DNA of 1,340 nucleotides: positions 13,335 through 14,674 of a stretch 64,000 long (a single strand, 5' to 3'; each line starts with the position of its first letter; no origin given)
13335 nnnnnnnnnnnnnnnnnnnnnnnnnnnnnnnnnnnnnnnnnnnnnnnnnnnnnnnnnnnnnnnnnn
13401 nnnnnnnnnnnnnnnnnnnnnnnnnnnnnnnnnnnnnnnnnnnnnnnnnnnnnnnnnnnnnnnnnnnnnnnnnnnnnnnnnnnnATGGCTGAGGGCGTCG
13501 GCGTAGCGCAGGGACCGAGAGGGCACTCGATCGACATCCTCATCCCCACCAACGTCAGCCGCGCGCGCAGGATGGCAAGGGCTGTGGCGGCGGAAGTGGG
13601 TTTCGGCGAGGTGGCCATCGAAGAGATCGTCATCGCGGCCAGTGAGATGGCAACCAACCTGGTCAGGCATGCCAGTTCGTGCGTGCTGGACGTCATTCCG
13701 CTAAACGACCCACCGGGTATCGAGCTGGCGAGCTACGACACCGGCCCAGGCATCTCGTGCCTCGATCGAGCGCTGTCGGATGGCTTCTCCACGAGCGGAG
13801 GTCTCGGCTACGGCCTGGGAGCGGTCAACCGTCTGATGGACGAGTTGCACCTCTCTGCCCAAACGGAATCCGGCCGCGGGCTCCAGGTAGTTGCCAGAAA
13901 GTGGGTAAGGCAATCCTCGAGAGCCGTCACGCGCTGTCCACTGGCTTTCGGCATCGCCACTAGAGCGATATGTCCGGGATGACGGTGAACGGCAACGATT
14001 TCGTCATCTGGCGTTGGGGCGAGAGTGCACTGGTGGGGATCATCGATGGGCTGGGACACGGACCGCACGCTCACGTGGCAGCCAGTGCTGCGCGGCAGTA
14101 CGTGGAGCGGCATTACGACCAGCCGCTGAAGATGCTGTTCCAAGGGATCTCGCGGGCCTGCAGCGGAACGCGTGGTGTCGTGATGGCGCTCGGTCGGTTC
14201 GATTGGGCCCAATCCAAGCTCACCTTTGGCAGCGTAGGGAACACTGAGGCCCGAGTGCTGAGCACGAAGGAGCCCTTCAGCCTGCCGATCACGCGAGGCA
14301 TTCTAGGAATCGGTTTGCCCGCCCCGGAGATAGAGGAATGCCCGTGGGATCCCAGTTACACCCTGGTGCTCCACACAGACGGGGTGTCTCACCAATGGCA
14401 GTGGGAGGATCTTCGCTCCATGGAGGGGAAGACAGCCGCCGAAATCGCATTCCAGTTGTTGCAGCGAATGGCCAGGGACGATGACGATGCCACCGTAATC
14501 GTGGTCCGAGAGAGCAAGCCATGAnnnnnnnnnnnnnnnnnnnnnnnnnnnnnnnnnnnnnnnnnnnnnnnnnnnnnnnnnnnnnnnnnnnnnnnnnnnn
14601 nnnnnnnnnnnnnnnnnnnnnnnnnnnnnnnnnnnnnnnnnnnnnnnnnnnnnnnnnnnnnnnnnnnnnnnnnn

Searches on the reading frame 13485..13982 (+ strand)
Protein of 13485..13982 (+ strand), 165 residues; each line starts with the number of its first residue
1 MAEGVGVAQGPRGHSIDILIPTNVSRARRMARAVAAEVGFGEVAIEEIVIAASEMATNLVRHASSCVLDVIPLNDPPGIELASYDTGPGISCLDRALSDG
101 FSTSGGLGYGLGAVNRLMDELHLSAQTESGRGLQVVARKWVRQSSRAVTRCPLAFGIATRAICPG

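Call 56: search_protein_families(library=pfam, proteins=[window:13485-13982:+], max_evalue=0.00001)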
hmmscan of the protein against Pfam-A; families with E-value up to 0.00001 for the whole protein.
window:13485-13982:+ (165 aa): 2 families
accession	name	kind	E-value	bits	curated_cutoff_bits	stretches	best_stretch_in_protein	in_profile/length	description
PF13581.12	HATPase_c_2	-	7.2e-14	52.3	27.4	1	21-138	5-126/127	Histidine kinase-like ATPase domain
PF02518.31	HATPase_c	-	3.6e-06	27.8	26.4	1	49-137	7-105/111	Histidine kinase-, DNA gyrase B-, and HSP90-like ATPase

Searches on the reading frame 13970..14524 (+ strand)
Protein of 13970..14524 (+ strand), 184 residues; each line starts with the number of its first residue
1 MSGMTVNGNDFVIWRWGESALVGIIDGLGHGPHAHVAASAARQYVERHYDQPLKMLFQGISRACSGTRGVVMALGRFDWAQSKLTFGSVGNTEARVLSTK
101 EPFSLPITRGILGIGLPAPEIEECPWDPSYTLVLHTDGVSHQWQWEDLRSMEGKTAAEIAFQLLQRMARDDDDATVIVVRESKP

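Call 56: search_protein_families(library=pfam, proteins=[window:13970-14524:+], max_evalue=0.00001)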
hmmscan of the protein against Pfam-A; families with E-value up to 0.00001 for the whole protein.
window:13970-14524:+ (184 aa): 1 family
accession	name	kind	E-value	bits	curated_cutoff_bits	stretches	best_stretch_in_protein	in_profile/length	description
PF07228.17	SpoIIE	-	1.5e-12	48.3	25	1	20-180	5-190/192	Stage II sporulation protein E (SpoIIE)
